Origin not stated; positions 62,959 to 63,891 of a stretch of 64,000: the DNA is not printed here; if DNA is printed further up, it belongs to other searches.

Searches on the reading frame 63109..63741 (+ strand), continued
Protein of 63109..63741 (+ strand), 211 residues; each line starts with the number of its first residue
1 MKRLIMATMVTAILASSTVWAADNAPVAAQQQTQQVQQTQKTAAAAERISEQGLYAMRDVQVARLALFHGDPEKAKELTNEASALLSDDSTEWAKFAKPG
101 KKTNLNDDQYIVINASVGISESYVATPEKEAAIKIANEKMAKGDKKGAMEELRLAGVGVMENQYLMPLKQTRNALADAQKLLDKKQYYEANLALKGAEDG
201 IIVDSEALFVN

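Call 56: find_encoding_contigs(protein=P0085, flank=2000, max_places=2)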
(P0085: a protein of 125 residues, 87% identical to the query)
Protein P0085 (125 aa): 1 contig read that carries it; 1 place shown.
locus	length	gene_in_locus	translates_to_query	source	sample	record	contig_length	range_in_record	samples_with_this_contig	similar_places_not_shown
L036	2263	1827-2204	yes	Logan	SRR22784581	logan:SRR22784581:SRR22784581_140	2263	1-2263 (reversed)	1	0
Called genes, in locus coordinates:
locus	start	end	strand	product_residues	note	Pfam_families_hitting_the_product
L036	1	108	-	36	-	?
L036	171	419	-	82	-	-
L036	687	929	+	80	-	PF10810:DUF2545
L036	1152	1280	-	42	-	-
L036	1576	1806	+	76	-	-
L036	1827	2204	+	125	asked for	PF10938:YfdX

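Call 57: find_encoding_contigs(protein=P0041, flank=2000, max_places=2)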
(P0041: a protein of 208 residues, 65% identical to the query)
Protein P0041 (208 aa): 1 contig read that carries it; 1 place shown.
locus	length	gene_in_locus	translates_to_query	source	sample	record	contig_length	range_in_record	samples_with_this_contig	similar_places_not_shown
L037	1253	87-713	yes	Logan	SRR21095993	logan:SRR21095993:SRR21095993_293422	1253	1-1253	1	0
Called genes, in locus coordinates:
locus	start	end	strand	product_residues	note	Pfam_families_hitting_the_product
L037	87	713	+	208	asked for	PF10938:YfdX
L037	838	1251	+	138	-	?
